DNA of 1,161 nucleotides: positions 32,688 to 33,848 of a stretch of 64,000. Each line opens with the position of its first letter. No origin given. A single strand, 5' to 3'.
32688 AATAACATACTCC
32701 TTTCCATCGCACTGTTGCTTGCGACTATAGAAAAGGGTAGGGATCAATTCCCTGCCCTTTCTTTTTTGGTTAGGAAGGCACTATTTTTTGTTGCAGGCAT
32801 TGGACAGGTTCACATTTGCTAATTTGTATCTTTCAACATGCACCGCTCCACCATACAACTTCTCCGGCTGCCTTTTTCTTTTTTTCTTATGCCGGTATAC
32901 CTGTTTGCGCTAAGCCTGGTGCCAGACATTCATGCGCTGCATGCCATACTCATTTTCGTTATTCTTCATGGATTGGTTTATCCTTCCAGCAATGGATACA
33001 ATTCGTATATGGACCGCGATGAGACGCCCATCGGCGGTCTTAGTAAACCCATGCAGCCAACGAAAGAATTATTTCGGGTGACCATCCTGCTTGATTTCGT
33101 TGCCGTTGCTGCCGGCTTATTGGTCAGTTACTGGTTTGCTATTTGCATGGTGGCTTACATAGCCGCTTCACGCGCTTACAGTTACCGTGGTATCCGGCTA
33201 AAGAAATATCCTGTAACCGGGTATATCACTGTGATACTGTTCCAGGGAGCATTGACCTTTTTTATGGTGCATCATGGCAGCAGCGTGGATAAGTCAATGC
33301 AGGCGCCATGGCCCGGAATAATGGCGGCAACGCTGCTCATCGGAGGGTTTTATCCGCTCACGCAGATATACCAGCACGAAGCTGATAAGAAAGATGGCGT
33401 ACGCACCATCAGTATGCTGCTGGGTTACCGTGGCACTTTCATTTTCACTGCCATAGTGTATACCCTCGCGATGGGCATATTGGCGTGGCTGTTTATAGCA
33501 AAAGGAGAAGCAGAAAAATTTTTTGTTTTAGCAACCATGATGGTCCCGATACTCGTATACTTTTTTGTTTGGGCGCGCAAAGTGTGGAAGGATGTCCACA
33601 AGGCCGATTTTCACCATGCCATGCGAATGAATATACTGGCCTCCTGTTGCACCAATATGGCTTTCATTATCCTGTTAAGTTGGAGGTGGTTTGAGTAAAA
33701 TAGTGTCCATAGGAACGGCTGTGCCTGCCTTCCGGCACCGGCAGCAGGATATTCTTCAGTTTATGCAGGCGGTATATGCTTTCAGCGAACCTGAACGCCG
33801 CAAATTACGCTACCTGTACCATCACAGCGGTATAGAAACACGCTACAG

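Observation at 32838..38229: Compact gene cluster for a putative prenylated phenolic lipid: UbiA prenyltransferase, type III PKS, O-methyltransferase, GGR-family flavoprotein and an outer-membrane protein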

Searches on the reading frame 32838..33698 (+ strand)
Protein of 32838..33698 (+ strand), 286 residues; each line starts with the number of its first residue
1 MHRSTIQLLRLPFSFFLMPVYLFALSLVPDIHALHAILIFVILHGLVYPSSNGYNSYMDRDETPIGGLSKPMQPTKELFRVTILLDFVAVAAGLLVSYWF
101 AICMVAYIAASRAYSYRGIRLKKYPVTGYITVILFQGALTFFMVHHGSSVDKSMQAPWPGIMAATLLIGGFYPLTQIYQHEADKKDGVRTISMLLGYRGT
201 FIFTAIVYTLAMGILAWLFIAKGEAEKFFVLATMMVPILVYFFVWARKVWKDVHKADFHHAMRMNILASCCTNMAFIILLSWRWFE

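Call 3: search_protein_families(library=pfam, proteins=[window:32838-33698:+], max_evalue=0.01)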
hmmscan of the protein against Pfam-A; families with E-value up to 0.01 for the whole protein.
window:32838-33698:+ (286 aa): 1 family
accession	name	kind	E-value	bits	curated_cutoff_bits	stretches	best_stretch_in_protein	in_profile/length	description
PF01040.23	UbiA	-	1e-16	61.5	34.2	1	17-265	5-248/250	UbiA prenyltransferase family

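Call 4: search_protein_families(library=ncbifam, proteins=[window:32838-33698:+], max_evalue=0.01)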
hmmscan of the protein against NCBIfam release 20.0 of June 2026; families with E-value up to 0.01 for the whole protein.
window:32838-33698:+ (286 aa): 14 families
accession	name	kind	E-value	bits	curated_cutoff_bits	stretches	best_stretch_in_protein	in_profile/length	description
NF009523.0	PRK12884.1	equivalog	1e-09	38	269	1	18-279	24-273/279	prenyltransferase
NF009516.0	PRK12875.1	equivalog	1.3e-07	31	205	1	80-221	105-241/292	prenyltransferase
TIGR01476.1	chlor_syn_BchG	subfamily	3.3e-06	26.7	212.3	1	37-242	39-244/283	(bacterio)chlorophyll synthase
NF009525.0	PRK12887.1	equivalog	6.5e-06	25.7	226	1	81-249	104-277/310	homogentisate phytyltransferase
NF009609.0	PRK13106.1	equivalog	1e-05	25.1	349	1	7-276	20-291/301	prenyltransferase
NF005742.0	PRK07566.1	equivalog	1.2e-05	24.5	313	1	36-247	66-282/315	chlorophyll synthase ChlG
NF010119.0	PRK13595.1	equivalog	3.6e-05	23.4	248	1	80-236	99-249/292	prenyltransferase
NF009524.0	PRK12886.1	equivalog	3.8e-05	23.2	387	1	164-259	171-266/291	prenyltransferase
NF004753.0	PRK06080.1-5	equivalog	5.7e-05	22.4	555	1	63-280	86-299/312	1,4-dihydroxy-2-naphthoate polyprenyltransferase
NF009608.0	PRK13105.1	equivalog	0.00012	21.4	217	1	87-277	103-286/291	prenyltransferase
NF009058.0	PRK12392.1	subfamily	0.00018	20.7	494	1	96-242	125-270/333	bacteriochlorophyll c synthase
NF009521.0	PRK12882.1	equivalog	0.0013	18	296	1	37-256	42-258/280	geranylgeranylglycerol-phosphate geranylgeranyltransferase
NF004749.0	PRK06080.1-1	equivalog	0.0018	17.5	277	1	71-278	99-299/311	1,4-dihydroxy-2-naphthoate polyprenyltransferase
NF009515.0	PRK12874.1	equivalog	0.0019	17.6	392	1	163-260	175-272/291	4-hydroxybenzoate polyprenyltransferase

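Call 12: find_homologous_proteins(query=window:32838-33698:+, max_evalue=0.00001)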
Query window:32838-33698:+ (286 aa): 7995 proteins with E <= 0.00001 among 8000 candidates; the best 120 are listed.
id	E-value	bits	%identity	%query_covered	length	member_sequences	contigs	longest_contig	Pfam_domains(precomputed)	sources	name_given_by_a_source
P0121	1.8e-188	643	100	100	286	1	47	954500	PF01040.24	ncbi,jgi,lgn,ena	jgi:1,4-dihydroxy-2-naphthoate octaprenyltransferase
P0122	7.4e-167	572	86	100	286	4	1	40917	PF01040.24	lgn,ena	-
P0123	3.7e-157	540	86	94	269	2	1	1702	PF01040.24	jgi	-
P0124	5.5e-144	497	76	99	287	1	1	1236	PF01040.24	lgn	-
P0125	1.2e-143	496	74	100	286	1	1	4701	PF01040.24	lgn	-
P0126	2.4e-143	495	74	100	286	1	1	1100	PF01040.24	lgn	-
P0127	1.4e-142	492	75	100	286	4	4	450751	PF01040.24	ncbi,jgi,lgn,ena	jgi:4-hydroxybenzoate polyprenyltransferase and related prenyltransferases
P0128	2.2e-142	492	74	100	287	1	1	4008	PF01040.24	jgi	jgi:1,4-dihydroxy-2-naphthoate octaprenyltransferase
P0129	2.6e-142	491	75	100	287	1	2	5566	PF01040.24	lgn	-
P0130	2.8e-142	491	74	100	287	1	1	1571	PF01040.24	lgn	-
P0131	2.8e-142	491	74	100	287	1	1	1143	PF01040.24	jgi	jgi:1,4-dihydroxy-2-naphthoate octaprenyltransferase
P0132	2.8e-142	491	74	100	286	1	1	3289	PF01040.24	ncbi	-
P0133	6.5e-142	490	75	99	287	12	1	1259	PF01040.24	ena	-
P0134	1.2e-141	489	73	100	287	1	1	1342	PF01040.24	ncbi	-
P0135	1.7e-141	489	73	100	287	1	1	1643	PF01040.24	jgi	jgi:1,4-dihydroxy-2-naphthoate octaprenyltransferase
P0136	1.7e-141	489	74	100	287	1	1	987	PF01040.24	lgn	-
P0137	8.8e-141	486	73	100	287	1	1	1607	PF01040.24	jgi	jgi:1,4-dihydroxy-2-naphthoate octaprenyltransferase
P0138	2.0e-140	485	73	100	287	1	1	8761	PF01040.24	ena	-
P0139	2.2e-140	485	73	100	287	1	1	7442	PF01040.24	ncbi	-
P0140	2.9e-140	485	73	100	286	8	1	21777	PF01040.24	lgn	-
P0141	1.6e-139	482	73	99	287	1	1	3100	PF01040.24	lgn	-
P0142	3.1e-139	481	74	100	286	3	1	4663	PF01040.24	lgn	-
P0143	7.5e-139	480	73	100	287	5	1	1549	PF01040.24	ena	-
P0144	1.0e-138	479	71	100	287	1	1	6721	PF01040.24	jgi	jgi:1,4-dihydroxy-2-naphthoate polyprenyltransferase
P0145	2.1e-138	478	72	100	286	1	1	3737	PF01040.24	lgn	-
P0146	2.6e-138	478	70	100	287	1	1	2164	PF01040.24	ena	-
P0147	1.2e-137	476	71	100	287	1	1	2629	PF01040.24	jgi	jgi:1,4-dihydroxy-2-naphthoate octaprenyltransferase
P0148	2.6e-137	475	72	100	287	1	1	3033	PF01040.24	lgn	-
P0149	9.9e-137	473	73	99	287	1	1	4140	PF01040.24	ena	-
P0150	1.1e-135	470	72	100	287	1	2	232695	PF01040.24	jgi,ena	jgi:4-hydroxybenzoate polyprenyltransferase and related prenyltransferases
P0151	2.2e-135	469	71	100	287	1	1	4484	PF01040.24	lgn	-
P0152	5.5e-135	467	73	100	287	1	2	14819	PF01040.24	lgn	-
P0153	2.3e-134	465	72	100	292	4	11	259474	PF01040.24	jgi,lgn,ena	jgi:1,4-dihydroxy-2-naphthoate octaprenyltransferase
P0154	3.5e-134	465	72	99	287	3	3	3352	PF01040.24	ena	-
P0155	1.3e-133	463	72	99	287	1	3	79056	PF01040.24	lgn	-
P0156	1.7e-133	462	70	100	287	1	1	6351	PF01040.24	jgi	jgi:1,4-dihydroxy-2-naphthoate octaprenyltransferase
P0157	2.0e-133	462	72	99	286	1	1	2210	PF01040.24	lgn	-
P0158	3.1e-133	461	73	100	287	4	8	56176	PF01040.24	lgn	-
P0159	3.2e-133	461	71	99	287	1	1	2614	PF01040.24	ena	-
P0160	3.8e-133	461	70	100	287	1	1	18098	PF01040.24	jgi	jgi:1,4-dihydroxy-2-naphthoate polyprenyltransferase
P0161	4.0e-133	461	71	99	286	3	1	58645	PF01040.24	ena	-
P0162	4.7e-133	461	72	99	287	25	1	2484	PF01040.24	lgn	-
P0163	5.8e-133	461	72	99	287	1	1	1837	PF01040.24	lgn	-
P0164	8.1e-133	460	73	99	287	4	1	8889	PF01040.24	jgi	-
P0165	1.6e-132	459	71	100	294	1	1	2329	PF01040.24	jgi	jgi:1,4-dihydroxy-2-naphthoate polyprenyltransferase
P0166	1.9e-132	459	72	99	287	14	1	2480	PF01040.24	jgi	jgi:1,4-dihydroxy-2-naphthoate polyprenyltransferase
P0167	5.3e-132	457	71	99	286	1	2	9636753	PF01040.24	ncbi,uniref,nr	ncbi:UbiA family prenyltransferase [Niastella sp. OAS944]|uniref:UbiA family prenyltransferase n=1 T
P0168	6.0e-132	457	69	100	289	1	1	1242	PF01040.24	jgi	jgi:1,4-dihydroxy-2-naphthoate octaprenyltransferase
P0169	1.0e-131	457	72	99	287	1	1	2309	PF01040.24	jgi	jgi:1,4-dihydroxy-2-naphthoate octaprenyltransferase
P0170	1.3e-131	456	72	99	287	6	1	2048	PF01040.24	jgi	-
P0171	1.3e-131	456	72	99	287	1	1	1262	PF01040.24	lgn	-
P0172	1.4e-131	456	71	100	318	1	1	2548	PF01040.24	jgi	jgi:1,4-dihydroxy-2-naphthoate octaprenyltransferase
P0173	1.4e-131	456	72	99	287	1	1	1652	PF01040.24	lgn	-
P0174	1.7e-131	456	69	100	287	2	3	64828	PF01040.24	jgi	jgi:1,4-dihydroxy-2-naphthoate octaprenyltransferase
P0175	1.7e-131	456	69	100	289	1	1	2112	PF01040.24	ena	-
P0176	1.9e-131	456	72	99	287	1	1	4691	PF01040.24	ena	-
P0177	1.9e-131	456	71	99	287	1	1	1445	PF01040.24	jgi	jgi:1,4-dihydroxy-2-naphthoate octaprenyltransferase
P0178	2.0e-131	456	71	99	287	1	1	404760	PF01040.24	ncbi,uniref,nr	ncbi:prenyltransferase [Niastella vici]|uniref:Prenyltransferase n=1 Tax=Niastella vici TaxID=170334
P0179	2.2e-131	455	70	100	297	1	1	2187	PF01040.24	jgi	jgi:1,4-dihydroxy-2-naphthoate octaprenyltransferase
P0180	2.5e-131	455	72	99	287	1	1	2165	PF01040.24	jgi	jgi:1,4-dihydroxy-2-naphthoate polyprenyltransferase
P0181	3.2e-131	455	71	100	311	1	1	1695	PF01040.24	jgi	-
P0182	3.2e-131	455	72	99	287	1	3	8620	PF01040.24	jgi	jgi:1,4-dihydroxy-2-naphthoate polyprenyltransferase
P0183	4.1e-131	455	71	100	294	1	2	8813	PF01040.24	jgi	jgi:1,4-dihydroxy-2-naphthoate polyprenyltransferase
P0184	4.2e-131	454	72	100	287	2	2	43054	PF01040.24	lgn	-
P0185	5.0e-131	454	70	100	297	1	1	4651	PF01040.24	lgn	-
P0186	5.6e-131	454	70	99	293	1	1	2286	PF01040.24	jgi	jgi:1,4-dihydroxy-2-naphthoate octaprenyltransferase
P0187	7.8e-131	454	70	100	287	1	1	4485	PF01040.24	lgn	-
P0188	8.4e-131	454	71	100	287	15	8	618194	PF01040.24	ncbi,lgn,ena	-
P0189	8.7e-131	453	70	100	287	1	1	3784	PF01040.24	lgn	-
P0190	9.0e-131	453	70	99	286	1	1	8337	PF01040.24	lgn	-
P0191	9.0e-131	453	71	100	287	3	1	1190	PF01040.24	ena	-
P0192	9.4e-131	453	70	100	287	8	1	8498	PF01040.24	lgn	-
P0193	2.0e-130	452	72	99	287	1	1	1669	PF01040.24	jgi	-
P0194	3.0e-130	452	70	99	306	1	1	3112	PF01040.24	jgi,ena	-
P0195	3.0e-130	452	71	99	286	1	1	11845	PF01040.24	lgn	-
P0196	4.5e-130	451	69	100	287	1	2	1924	PF01040.24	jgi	jgi:1,4-dihydroxy-2-naphthoate octaprenyltransferase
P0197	4.8e-130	451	71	99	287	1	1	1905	PF01040.24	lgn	-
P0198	4.8e-130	451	71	99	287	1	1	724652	PF01040.24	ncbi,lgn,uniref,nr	ncbi:UbiA family prenyltransferase [Longitalea luteola]|uniref:UbiA family prenyltransferase n=1 Tax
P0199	5.4e-130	451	71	100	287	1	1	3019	PF01040.24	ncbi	-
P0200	6.7e-130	451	71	99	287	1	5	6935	PF01040.24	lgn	-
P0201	8.6e-130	450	70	99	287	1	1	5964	PF01040.24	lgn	-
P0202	8.7e-130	450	71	99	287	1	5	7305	PF01040.24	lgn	-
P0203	1.0e-129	450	69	100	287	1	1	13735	PF01040.24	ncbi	-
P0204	1.3e-129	450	71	99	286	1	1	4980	PF01040.24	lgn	-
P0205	1.3e-129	450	69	100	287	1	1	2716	PF01040.24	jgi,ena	-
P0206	1.9e-129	449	70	99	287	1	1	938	PF01040.24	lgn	-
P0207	2.5e-129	449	71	99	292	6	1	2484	PF01040.24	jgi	jgi:1,4-dihydroxy-2-naphthoate octaprenyltransferase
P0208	2.6e-129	449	71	99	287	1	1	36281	PF01040.24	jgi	jgi:1,4-dihydroxy-2-naphthoate octaprenyltransferase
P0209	2.9e-129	448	69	100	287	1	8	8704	PF01040.24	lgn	-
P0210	4.0e-129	448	71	99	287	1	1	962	PF01040.24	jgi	jgi:1,4-dihydroxy-2-naphthoate octaprenyltransferase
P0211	4.9e-129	448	70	100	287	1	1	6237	PF01040.24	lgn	-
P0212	7.9e-129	447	70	100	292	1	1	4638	PF01040.24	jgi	jgi:1,4-dihydroxy-2-naphthoate octaprenyltransferase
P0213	8.5e-129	447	71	97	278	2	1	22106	PF01040.24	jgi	jgi:1,4-dihydroxy-2-naphthoate octaprenyltransferase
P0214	8.6e-129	447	71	99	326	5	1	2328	PF01040.24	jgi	jgi:1,4-dihydroxy-2-naphthoate octaprenyltransferase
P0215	9.1e-129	447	71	100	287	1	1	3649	PF01040.24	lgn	-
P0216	1.3e-128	446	69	100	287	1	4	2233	PF01040.24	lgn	-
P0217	1.6e-128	446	70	100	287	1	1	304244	PF01040.24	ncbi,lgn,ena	-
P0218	1.6e-128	446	70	99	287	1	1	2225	PF01040.24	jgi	jgi:1,4-dihydroxy-2-naphthoate polyprenyltransferase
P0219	1.7e-128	446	70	100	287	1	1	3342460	PF01040.24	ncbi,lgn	-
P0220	3.0e-128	445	70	99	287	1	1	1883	PF01040.24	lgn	-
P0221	3.5e-128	445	69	100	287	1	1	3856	PF01040.24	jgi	jgi:1,4-dihydroxy-2-naphthoate octaprenyltransferase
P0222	4.5e-128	445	69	100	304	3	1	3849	PF01040.24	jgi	jgi:1,4-dihydroxy-2-naphthoate octaprenyltransferase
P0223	5.6e-128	444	69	100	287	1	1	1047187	PF01040.24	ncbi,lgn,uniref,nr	ncbi:UbiA family prenyltransferase [Longitalea arenae]|uniref:UbiA family prenyltransferase n=1 Tax=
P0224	6.4e-128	444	69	100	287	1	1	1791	PF01040.24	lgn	-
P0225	6.6e-128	444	70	100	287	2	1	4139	PF01040.24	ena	-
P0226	6.8e-128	444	69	100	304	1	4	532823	PF01040.24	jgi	jgi:1,4-dihydroxy-2-naphthoate octaprenyltransferase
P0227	1.2e-127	443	69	100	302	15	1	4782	PF01040.24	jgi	-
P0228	1.3e-127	443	70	99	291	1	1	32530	PF01040.24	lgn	-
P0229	2.1e-127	442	70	99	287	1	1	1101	PF01040.24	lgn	-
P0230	4.3e-127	441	69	100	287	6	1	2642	PF01040.24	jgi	-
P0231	5.3e-127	441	68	100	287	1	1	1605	PF01040.24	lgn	-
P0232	7.2e-127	441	69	99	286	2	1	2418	PF01040.24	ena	-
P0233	7.8e-127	440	70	100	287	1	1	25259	PF01040.24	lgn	-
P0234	8.7e-127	440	68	100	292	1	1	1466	PF01040.24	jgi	jgi:1,4-dihydroxy-2-naphthoate polyprenyltransferase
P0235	2.4e-126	439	68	98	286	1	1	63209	PF01040.24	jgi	jgi:1,4-dihydroxy-2-naphthoate polyprenyltransferase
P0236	2.6e-126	439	69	100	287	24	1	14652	PF01040.24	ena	-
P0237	4.1e-126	438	69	100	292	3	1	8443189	PF01040.24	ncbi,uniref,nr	ncbi:prenyltransferase [Paraflavitalea soli]|uniref:Prenyltransferase n=1 Tax=Paraflavitalea soli Ta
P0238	4.2e-126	438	70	99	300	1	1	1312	PF01040.24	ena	-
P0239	2.5e-125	436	69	99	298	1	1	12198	PF01040.24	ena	-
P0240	4.3e-125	435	68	100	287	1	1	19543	PF01040.24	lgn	-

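Call 13: find_encoding_contigs(protein=P0121, flank=8000, max_places=4)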
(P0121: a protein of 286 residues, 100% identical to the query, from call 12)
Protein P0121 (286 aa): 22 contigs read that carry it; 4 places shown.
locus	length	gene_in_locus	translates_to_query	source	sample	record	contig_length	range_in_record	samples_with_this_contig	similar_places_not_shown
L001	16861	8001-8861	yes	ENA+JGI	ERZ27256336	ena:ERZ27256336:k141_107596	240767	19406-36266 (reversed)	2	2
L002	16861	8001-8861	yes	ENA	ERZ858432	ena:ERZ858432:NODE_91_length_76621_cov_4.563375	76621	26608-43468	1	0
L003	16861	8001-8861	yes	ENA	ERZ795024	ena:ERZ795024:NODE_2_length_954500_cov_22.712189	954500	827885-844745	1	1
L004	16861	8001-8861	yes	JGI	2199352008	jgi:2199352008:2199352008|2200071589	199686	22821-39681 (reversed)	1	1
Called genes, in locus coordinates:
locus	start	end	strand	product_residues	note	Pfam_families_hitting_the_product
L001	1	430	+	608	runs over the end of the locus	PF05496:RuvB_N (weak), PF13177:DNA_pol3_delta2, PF13401:AAA_22 (weak), PF00004:AAA, PF07728:AAA_5 (faint), PF22608:DNAX_ATPase_lid, PF12169:DNA_pol3_gamma3, PF28557:DUF8439, +1 more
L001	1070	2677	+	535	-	PF00364:Biotin_lipoyl, PF01597:GCV_H (faint), PF07831:PYNP_C (faint), PF09891:DUF2118 (faint), PF25917:BSH_RND (faint), PF00364:Biotin_lipoyl, PF02817:E3_binding, PF00198:2-oxoacid_dh, +4 more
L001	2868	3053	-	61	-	-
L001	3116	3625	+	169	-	-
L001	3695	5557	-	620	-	PF00149:Metallophos, PF13570:Beta-prop_ACSF4, PF01011:PQQ (faint), PF23411:Beta-prop_Vps41 (faint), PF07774:EMC1_C (faint), PF25292:Beta-prop_CGLA (faint), PF13360:PQQ_2, PF13570:Beta-prop_ACSF4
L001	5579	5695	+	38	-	-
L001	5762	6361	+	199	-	-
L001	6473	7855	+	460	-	PF01145:Band_7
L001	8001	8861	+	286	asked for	PF01040:UbiA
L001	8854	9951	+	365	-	PF00195:Chal_sti_synt_N, PF08392:FAE1_CUT1_RppA, PF08545:ACP_syn_III, PF02797:Chal_sti_synt_C, PF08541:ACP_syn_III_C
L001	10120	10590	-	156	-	-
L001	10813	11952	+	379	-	PF00890:FAD_binding_2 (weak), PF01266:DAO (faint), PF01494:FAD_binding_3 (weak), PF05834:Lycopene_cycl (faint), PF07992:Pyr_redox_2 (weak), PF12831:FAD_oxidored (faint), PF13450:NAD_binding_8 (faint), PF13738:Pyr_redox_3 (faint)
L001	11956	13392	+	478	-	PF18990:DUF5723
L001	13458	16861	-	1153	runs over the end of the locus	PF00041:fn3 (faint), PF07198:DUF1410 (faint), PF10179:NDNF (faint), PF16656:Pur_ac_phosph_N (faint), PF23376:Fn3_VIN3 (faint), PF25059:FN3_DSCAM-DSCAML_C (faint), PF16655:PhoD_N (faint), PF18962:Por_Secre_tail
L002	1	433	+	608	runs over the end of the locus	PF05496:RuvB_N (weak), PF13177:DNA_pol3_delta2, PF13401:AAA_22 (weak), PF00004:AAA, PF07728:AAA_5 (faint), PF22608:DNAX_ATPase_lid, PF12169:DNA_pol3_gamma3, PF28557:DUF8439, +1 more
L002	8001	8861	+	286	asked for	PF01040:UbiA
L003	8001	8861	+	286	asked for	PF01040:UbiA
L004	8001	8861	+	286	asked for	PF01040:UbiA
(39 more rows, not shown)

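Call 28: search_dna_similar(query=window:32838-33698:+, collection=plasmids, mode=protein, max_evalue=0.000001, max_rows=30)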
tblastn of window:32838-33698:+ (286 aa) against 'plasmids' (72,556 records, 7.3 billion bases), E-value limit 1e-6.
No match.

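Call 41: search_solved_structures(query=window:32838-33698:+, max_evalue=1, show_alignments=2)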
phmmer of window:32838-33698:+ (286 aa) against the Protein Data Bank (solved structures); distinct sequences matched with E-value up to 1: 1.
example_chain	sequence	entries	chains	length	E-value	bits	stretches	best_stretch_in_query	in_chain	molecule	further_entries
4od4_A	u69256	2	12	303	0.0035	19.9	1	5-258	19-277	4-hydroxybenzoate octaprenyltransferase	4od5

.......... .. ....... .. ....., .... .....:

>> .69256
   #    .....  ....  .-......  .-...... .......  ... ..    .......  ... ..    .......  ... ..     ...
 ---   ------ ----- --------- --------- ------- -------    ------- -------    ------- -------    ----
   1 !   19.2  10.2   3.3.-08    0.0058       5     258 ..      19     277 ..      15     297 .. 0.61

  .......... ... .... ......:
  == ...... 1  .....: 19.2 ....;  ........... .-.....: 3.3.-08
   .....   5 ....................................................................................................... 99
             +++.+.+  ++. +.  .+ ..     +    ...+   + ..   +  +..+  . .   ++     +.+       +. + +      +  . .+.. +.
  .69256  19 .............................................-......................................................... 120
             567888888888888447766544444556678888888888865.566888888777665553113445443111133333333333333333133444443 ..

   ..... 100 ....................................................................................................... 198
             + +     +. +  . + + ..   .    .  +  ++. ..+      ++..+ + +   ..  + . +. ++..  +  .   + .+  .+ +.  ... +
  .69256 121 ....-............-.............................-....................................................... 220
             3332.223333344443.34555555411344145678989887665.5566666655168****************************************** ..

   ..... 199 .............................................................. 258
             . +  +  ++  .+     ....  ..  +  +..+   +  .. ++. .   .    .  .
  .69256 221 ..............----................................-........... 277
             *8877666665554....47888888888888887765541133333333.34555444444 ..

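Call 65: list_cluster_members(proteins=[window:32838-33698:+, window:33691-34788:+, window:34861-35559:+, window:34870-35559:+, window:35650-36789:+, window:36793-38229:+])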
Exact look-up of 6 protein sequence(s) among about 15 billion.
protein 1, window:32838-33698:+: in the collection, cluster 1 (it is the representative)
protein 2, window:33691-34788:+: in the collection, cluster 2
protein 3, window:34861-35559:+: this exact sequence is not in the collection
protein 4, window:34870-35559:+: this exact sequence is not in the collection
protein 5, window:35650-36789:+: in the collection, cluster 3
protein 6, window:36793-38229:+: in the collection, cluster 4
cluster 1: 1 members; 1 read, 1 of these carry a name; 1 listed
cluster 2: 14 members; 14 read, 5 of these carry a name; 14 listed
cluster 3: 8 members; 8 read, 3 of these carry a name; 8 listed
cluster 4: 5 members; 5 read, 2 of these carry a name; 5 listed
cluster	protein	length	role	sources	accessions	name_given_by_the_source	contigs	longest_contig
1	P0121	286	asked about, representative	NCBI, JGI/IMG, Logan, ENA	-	1,4-dihydroxy-2-naphthoate octaprenyltransferase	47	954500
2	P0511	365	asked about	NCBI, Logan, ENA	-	-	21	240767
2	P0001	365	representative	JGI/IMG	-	Predicted naringenin-chalcone synthase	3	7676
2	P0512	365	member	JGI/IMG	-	predicted naringenin-chalcone synthase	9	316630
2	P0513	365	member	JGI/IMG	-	predicted naringenin-chalcone synthase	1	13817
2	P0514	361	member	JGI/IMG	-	predicted naringenin-chalcone synthase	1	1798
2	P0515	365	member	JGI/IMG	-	predicted naringenin-chalcone synthase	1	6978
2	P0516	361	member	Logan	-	-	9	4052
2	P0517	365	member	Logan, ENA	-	-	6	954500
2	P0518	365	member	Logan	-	-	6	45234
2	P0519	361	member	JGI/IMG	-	-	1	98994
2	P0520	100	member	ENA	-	-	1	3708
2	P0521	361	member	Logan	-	-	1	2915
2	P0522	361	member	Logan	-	-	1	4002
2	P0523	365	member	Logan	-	-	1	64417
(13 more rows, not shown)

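Call 81: find_encoding_contigs(protein=P0237, flank=7000, max_places=1)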
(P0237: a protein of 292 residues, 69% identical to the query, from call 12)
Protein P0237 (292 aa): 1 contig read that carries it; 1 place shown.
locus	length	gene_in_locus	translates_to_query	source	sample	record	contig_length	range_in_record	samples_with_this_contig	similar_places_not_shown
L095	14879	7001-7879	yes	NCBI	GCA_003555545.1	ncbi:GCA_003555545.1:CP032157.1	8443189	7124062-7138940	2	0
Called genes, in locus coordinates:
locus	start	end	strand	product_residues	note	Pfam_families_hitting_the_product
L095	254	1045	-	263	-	PF00072:Response_reg, PF04397:LytTR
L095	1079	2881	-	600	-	PF13424:TPR_12 (faint), PF07536:HWE_HK (weak), PF07568:HisKA_2, PF02518:HATPase_c, PF13581:HATPase_c_2 (faint)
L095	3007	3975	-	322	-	PF08450:SGL (weak)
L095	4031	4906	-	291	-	PF06719:AraC_N (weak), PF22200:ExsA_N, PF12833:HTH_18, PF00165:HTH_AraC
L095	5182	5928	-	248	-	PF13568:OMP_b-brl_2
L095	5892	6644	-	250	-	PF01209:Ubie_methyltran, PF13489:Methyltransf_23, PF13847:Methyltransf_31, PF08241:Methyltransf_11, PF08242:Methyltransf_12, PF13649:Methyltransf_25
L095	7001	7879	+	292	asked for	PF01040:UbiA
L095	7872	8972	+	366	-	PF00195:Chal_sti_synt_N, PF08392:FAE1_CUT1_RppA, PF08545:ACP_syn_III, PF02797:Chal_sti_synt_C, PF08541:ACP_syn_III_C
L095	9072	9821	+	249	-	PF13489:Methyltransf_23 (weak), PF13847:Methyltransf_31, PF08241:Methyltransf_11 (weak), PF13649:Methyltransf_25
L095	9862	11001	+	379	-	PF01266:DAO (faint), PF01494:FAD_binding_3 (faint), PF05834:Lycopene_cycl (faint)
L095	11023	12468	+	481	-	-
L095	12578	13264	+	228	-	PF03544:TonB_C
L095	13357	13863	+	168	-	PF12802:MarR_2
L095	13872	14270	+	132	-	-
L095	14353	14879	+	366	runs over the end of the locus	PF01370:Epimerase, PF16363:GDP_Man_Dehyd (weak), PF08338:DUF1731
